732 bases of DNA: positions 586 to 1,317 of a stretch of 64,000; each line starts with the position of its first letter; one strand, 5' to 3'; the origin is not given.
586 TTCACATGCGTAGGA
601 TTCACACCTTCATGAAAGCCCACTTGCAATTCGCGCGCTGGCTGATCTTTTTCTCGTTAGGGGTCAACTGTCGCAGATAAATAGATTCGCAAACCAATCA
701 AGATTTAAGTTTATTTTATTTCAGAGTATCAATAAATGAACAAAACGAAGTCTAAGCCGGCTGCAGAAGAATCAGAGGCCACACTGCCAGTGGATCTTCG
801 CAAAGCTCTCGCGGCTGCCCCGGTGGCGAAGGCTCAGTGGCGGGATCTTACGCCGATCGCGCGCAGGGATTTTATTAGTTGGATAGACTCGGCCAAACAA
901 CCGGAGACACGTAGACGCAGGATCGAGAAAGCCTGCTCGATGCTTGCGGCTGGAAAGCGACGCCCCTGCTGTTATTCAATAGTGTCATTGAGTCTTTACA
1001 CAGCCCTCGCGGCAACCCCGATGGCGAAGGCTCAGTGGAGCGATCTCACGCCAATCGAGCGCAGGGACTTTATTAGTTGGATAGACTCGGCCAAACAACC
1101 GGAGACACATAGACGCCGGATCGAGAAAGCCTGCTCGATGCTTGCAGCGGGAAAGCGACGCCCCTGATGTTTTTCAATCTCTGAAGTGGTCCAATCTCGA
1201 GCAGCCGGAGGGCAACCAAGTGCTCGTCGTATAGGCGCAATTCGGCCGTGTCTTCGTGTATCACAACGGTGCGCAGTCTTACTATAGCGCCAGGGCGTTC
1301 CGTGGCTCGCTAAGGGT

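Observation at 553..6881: Integron-type gene-cassette array with canonical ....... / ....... core sites and no integrase in view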

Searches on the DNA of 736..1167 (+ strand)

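Call 26: build_rna_model(alignment_id=A2, structure=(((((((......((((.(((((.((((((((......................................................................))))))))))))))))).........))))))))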
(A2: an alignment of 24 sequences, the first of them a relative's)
Model R1 built from alignment A2 (24 sequences, 135 columns); structure: as given.
model positions 124; base pairs 24; branch points 0; effective number of sequences 6.55; information 0.59 bits per position. Calibrated on 0.2 Mb of random sequence (short: E-values are rough).
structure used (alignment columns):
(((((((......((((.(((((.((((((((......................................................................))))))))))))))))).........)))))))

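Call 27: search_with_rna_model(model_id=R1, source=window, max_evalue=10, filters=off, show_alignments=6)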
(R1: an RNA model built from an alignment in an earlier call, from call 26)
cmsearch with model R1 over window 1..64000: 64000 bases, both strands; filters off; matches with E-value up to 10: 13.
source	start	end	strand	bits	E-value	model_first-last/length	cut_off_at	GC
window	553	662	+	34.6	2.2e-06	1-124/124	no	0.55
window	2908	2985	+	29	4.8e-05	1-124/124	no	0.64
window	6316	6424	+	28.1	7.9e-05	1-124/124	no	0.6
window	2326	2418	+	17.4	0.03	1-124/124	no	0.56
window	3509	3633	+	16.6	0.047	1-124/124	no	0.46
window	2326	2418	-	10.3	1.6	1-124/124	no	0.56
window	34864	34880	+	9.5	2.4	1-124/124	no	0.35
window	22966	23038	+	9.2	2.9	1-124/124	no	0.53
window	53719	53741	-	8.5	4.1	1-124/124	no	0.61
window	42448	42540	-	7.2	8.5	1-124/124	no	0.59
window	14458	14562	-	7.2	8.6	1-124/124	no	0.52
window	7456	7517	-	7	9.5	1-124/124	no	0.45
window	11264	11349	+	6.9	10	1-124/124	no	0.63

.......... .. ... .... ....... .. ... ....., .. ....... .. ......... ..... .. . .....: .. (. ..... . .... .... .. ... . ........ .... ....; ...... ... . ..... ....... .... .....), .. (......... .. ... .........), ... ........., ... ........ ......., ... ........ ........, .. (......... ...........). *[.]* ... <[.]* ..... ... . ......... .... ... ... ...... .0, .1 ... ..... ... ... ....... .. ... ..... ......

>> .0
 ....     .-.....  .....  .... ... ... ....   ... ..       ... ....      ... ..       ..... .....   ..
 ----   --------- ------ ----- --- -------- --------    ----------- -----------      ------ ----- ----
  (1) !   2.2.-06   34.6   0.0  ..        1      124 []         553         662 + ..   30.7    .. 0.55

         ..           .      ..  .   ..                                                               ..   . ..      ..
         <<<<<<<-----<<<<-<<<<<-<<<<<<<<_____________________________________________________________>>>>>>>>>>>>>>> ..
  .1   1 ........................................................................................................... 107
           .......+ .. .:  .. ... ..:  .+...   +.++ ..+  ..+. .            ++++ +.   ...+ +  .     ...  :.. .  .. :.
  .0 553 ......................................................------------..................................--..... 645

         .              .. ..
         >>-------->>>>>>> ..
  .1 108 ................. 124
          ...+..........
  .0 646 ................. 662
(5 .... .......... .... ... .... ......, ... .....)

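Call 28: search_with_rna_model(model_id=R1, sources=[L001, L002, L004, L007, L008, L009, L010, L011, L012, L013, L014, L015, L016, L017, L018, L019, L020, L021, L022, L023, L024, L025, L026, L027, L028, L029, L030], max_evalue=0.01)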
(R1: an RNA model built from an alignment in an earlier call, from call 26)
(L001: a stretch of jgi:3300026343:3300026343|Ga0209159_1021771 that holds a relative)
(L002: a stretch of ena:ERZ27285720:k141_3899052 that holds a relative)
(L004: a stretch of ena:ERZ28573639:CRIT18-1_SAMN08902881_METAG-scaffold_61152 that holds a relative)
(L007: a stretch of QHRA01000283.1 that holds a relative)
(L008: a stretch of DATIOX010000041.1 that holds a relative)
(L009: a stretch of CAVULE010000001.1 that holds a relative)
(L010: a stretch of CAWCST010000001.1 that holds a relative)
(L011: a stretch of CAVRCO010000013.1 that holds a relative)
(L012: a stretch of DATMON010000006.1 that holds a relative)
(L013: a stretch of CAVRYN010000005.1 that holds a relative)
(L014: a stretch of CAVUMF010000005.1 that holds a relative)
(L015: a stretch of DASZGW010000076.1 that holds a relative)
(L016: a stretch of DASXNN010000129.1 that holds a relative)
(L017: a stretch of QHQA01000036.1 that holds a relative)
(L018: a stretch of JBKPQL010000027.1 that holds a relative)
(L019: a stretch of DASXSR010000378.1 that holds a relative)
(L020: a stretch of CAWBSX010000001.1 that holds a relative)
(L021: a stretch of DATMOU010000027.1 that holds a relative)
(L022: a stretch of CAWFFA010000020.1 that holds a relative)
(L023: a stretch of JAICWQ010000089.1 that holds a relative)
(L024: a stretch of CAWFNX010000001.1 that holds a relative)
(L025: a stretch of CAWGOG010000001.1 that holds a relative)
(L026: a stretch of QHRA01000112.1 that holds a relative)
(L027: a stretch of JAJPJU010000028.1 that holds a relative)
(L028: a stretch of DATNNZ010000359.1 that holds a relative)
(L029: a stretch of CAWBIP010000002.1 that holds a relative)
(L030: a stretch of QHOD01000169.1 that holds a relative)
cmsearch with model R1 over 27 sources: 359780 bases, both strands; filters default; matches with E-value up to 0.01: 65.
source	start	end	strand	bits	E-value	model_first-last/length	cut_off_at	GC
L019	275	399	+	111.7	3.4e-24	1-124/124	no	0.6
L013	6223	6347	+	111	5.1e-24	1-124/124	no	0.6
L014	189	312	+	105.2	1.3e-22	1-124/124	no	0.59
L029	9813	9936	+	104.1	2.3e-22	1-124/124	no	0.53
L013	8998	9120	+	103.2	3.7e-22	1-124/124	no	0.62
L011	9813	9936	+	102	7.3e-22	1-124/124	no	0.56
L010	9813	9936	+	100.7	1.5e-21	1-124/124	no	0.53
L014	5602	5724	+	99.2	3.5e-21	1-124/124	no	0.56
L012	805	929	+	95.9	2.1e-20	1-124/124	no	0.52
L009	5277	5400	+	92.4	1.5e-19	1-124/124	no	0.58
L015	2640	2763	+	89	9.6e-19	1-124/124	no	0.6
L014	4792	4911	+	85.6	6.7e-18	1-124/124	no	0.57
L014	8870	8993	+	85.5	6.9e-18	1-124/124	no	0.6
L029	324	444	+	85.1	8.4e-18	1-124/124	no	0.51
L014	855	977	+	83.9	1.7e-17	1-124/124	no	0.56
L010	9038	9159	+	81.4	6.8e-17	1-124/124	no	0.45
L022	9812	9936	+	80.8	9.5e-17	1-124/124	no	0.54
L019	666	769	+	78.4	3.5e-16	1-124/124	no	0.45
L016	9832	9936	+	75.9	1.4e-15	1-124/124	no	0.53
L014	9809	9936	+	75.8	1.5e-15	1-124/124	no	0.53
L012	3807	3992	+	75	2.3e-15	1-124/124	no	0.57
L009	2007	2100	+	74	4e-15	1-124/124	no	0.6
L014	7986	8094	+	72.5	9.5e-15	1-124/124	no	0.57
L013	8325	8443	+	72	1.2e-14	1-124/124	no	0.6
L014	6716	6840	+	69.8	4e-14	1-124/124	no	0.59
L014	3924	4046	+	69.5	5e-14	1-124/124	no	0.59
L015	1508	1610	+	68.8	7.3e-14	1-124/124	no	0.5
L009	734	844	+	68.3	9.3e-14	1-124/124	no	0.57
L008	1776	1865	+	67.2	1.7e-13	1-124/124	no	0.48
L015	2464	2588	+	66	3.3e-13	1-124/124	no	0.59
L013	9834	9936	+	65.8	3.8e-13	1-124/124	no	0.5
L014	6126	6233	+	65.3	5.1e-13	1-124/124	no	0.59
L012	4439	4542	+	61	5.3e-12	1-124/124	no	0.52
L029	13809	13936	+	59.6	1.1e-11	1-124/124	no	0.56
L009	10790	10895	+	59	1.7e-11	1-124/124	no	0.57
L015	4562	4677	+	58.4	2.2e-11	1-124/124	no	0.65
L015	3313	3437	+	57.9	3.1e-11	1-124/124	no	0.56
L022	9011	9106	+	57.3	4.1e-11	1-124/124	no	0.51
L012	3183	3287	+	57.2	4.6e-11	1-124/124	no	0.47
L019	2646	2750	+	56.3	7.5e-11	1-124/124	no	0.49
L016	10790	10875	+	53.3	4e-10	1-124/124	no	0.56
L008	8672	8769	+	52.8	5e-10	1-124/124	no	0.51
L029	861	983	+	52.4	6.5e-10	1-124/124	no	0.53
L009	2402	2497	+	51.2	1.3e-09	1-124/124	no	0.55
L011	533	626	+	50.9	1.5e-09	1-124/124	no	0.52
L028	2291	2430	+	45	3.9e-08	1-124/124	no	0.51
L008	1346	1439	+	44.7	4.5e-08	1-124/124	no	0.53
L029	2580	2692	+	41.8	2.2e-07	1-124/124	no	0.53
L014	3286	3404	+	39.3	9.2e-07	1-124/124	no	0.59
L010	10790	10962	+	37.9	2e-06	1-124/124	no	0.58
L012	2627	2750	+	37.8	2.1e-06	1-124/124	no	0.51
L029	14333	14459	+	37.6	2.3e-06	1-124/124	no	0.54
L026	4035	4140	+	37.6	2.3e-06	1-124/124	no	0.58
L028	1167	1316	+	37.5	2.4e-06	1-124/124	no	0.51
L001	1951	2060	+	34.6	1.3e-05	1-124/124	no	0.55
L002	853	962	+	34.6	1.3e-05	1-124/124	no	0.55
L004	821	930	+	34.6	1.3e-05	1-124/124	no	0.55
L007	2330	2439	+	34.6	1.3e-05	1-124/124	no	0.55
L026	3045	3161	+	31.9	5.6e-05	1-124/124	no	0.5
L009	2913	3120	+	29.4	0.00021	1-124/124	no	0.55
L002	3208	3285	+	29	0.00027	1-124/124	no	0.64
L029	12159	12195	+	25.1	0.0024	1-124/124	no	0.57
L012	9681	9778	+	24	0.0044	1-124/124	no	0.48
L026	5448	5555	+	23.4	0.0059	1-124/124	no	0.45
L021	1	35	+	23.3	0.0065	90-124/124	5'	0.46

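Call 31: search_with_rna_model(model_id=R1, sources=[L001, L003, L007], max_evalue=10, filters=off)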
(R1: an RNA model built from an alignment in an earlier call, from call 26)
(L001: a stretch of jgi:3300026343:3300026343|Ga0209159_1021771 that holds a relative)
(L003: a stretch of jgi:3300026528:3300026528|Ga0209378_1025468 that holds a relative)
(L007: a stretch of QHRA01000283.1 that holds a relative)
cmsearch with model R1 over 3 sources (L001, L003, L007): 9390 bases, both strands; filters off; matches with E-value up to 10: 12.
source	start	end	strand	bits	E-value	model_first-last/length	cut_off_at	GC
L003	1856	1965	+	41.4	7.4e-09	1-124/124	no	0.55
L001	1951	2060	+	34.6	3.3e-07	1-124/124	no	0.55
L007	2330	2439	+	34.6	3.3e-07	1-124/124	no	0.55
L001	2965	3012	+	5.3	3.6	1-124/124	no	0.6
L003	2870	2917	+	5.3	3.6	1-124/124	no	0.6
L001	2903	2951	+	5.3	3.7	1-124/124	no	0.53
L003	2808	2856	+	5.3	3.7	1-124/124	no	0.53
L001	305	401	+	5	4.2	1-124/124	no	0.54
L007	685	781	+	5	4.2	1-124/124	no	0.54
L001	2821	2883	+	4.2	6.8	21-102/124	no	0.51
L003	2726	2788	+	4.2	6.8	21-102/124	no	0.51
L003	209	305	+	4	7.6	1-124/124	no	0.56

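Call 46: search_with_rna_model(model_id=R1, sources=[L031, L032, L033, L034, L035, L036, L037, L038, L040, L042, L043, L046, L047, L052, L053, L054, L055, L056, L059, L061, L062, L064, L066, L070, L071, L074, L075, L076, L077, L078, L080, L081, L087, L088, L091, L092, L094, L096, L097, L098, L101, L104, L105, L106, L109, L110], max_evalue=0.01)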
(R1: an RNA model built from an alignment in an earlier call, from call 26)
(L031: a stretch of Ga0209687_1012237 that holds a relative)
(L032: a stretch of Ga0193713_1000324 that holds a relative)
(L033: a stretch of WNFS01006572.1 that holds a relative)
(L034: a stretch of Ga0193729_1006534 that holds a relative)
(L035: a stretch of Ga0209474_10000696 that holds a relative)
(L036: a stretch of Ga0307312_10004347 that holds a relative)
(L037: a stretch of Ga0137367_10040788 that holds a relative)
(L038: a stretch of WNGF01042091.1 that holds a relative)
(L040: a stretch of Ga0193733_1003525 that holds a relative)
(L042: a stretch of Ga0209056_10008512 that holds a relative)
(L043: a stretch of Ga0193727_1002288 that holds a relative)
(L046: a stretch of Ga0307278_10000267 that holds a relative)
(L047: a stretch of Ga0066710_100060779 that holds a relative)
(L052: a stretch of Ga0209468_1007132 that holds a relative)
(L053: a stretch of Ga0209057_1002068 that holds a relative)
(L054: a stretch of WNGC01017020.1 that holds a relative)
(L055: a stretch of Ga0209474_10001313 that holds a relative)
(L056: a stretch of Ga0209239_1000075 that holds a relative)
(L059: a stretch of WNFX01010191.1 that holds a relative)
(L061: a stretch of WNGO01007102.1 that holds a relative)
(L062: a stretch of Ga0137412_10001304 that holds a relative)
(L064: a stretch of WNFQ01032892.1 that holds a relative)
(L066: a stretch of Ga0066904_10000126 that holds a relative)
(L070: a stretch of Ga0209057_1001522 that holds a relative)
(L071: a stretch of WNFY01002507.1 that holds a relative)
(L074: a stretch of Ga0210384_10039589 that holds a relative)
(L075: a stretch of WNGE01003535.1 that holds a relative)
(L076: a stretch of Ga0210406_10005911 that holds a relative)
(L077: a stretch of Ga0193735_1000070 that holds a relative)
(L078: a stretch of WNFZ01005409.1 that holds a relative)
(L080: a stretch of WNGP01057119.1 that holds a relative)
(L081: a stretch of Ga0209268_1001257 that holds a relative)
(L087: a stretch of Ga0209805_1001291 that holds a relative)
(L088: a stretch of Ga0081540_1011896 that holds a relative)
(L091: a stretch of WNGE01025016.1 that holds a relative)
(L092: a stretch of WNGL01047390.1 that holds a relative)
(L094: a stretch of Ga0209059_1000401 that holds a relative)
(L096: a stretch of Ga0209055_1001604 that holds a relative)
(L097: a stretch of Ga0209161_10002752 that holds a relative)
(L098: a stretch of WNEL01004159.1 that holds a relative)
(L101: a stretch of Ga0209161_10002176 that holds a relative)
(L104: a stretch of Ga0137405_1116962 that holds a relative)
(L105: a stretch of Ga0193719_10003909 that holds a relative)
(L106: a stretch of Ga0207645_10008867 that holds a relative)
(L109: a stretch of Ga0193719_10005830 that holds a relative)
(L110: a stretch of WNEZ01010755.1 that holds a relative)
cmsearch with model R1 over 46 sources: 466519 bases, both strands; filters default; matches with E-value up to 0.01: 11.
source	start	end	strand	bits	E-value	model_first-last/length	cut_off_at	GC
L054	3222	3343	-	88.3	1.9e-18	1-124/124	no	0.6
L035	3630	3753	+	64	1.4e-12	1-124/124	no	0.55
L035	3023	3118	+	63.4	1.9e-12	1-124/124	no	0.53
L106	5416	5537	+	60.4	9.9e-12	1-124/124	no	0.58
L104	2525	2620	+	55.1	1.8e-10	1-124/124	no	0.57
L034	4017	4112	+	53.6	4.3e-10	1-124/124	no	0.52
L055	17425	17517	-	51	1.8e-09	1-124/124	no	0.55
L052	4135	4230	+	40.5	6.1e-07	1-124/124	no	0.53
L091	4430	4525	+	37.3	3.6e-06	1-124/124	no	0.52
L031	2342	2451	+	34.6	1.6e-05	1-124/124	no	0.55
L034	4640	4761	+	27.3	0.00089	1-124/124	no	0.52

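Call 69: search_with_rna_model(model_id=R1, sources=[L111, L112], max_evalue=0.1, filters=off)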
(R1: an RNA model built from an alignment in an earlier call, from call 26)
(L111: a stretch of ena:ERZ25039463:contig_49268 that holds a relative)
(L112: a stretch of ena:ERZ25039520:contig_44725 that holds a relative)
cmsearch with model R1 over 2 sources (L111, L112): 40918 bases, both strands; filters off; matches with E-value up to 0.1: 2.
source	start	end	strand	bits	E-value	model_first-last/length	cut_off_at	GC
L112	5058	5179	+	57.8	3.6e-12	1-124/124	no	0.54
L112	812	931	-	28.6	4e-05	1-124/124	no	0.59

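Call 71: search_with_rna_model(model_id=R1, sources=[L113, L114, L115, L116, L117, L118], max_evalue=0.1, filters=off)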
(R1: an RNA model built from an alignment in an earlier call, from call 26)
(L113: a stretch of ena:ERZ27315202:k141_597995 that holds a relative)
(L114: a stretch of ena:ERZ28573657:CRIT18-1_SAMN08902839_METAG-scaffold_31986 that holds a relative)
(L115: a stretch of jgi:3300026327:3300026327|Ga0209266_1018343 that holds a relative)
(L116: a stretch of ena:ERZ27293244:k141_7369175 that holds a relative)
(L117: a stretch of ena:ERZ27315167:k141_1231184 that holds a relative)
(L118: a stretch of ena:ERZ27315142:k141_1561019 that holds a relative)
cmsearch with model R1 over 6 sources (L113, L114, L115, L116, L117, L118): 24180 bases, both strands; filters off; matches with E-value up to 0.1: 16.
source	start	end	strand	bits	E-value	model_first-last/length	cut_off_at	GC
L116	492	617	+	79.9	1e-17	1-124/124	no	0.58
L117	1570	1678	+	41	2.4e-08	1-124/124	no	0.54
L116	45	117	+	39.4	5.8e-08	1-124/124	no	0.62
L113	352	461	+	34.6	8.5e-07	1-124/124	no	0.55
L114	1451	1560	+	34.6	8.5e-07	1-124/124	no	0.55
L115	1729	1838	+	34.6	8.5e-07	1-124/124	no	0.55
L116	1443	1552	+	34.6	8.5e-07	1-124/124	no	0.55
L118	1665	1774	+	34.6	8.5e-07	1-124/124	no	0.55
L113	2707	2784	+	29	1.8e-05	1-124/124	no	0.64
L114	3806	3883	+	29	1.8e-05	1-124/124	no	0.64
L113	2125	2217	+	17.4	0.011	1-124/124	no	0.56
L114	3224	3316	+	17.4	0.011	1-124/124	no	0.56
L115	3304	3396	+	17.4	0.011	1-124/124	no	0.56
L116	3018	3110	+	17.4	0.011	1-124/124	no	0.56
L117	3144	3236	+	17.4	0.011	1-124/124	no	0.56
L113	3308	3432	+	16.6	0.018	1-124/124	no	0.46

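Call 80: search_with_rna_model(model_id=R1, sources=[L119, L120], max_evalue=0.01, filters=off)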
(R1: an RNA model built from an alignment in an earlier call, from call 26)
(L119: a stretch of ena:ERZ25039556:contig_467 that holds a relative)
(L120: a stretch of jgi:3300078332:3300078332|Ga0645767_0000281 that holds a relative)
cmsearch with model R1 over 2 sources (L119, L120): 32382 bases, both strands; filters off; matches with E-value up to 0.01: 20.
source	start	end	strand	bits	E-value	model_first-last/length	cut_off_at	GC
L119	5176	5299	-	115.2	4.3e-26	1-124/124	no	0.59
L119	8631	8754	-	115.2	4.4e-26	1-124/124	no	0.56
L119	9169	9292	-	114.8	5.5e-26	1-124/124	no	0.6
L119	8059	8182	-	113.6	1.1e-25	1-124/124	no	0.59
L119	7039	7161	-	101.8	7.2e-23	1-124/124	no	0.59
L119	1208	1335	-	98.5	4.6e-22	1-124/124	no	0.59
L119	741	863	-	96.1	1.7e-21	1-124/124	no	0.59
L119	2806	2930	-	95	3.3e-21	1-124/124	no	0.6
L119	342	466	-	82.1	4e-18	1-124/124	no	0.53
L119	5764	5872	-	75.3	1.7e-16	1-124/124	no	0.51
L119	7608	7706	-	65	5.4e-14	1-124/124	no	0.55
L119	6252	6347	-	62.1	2.7e-13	1-124/124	no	0.55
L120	3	98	-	60.8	5.4e-13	1-124/124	no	0.53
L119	4770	4865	-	58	2.6e-12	1-124/124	no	0.53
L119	4210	4302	-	42.2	1.7e-08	1-124/124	no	0.46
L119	18785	18898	-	33.3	2.3e-06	1-124/124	no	0.44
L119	15017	15094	-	23.9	0.00042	1-124/124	no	0.55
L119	3011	3107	-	23.8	0.00043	1-124/124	no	0.55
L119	9454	9567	-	22.7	0.00083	1-124/124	no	0.54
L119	1208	1335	+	19.4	0.0049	1-124/124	no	0.59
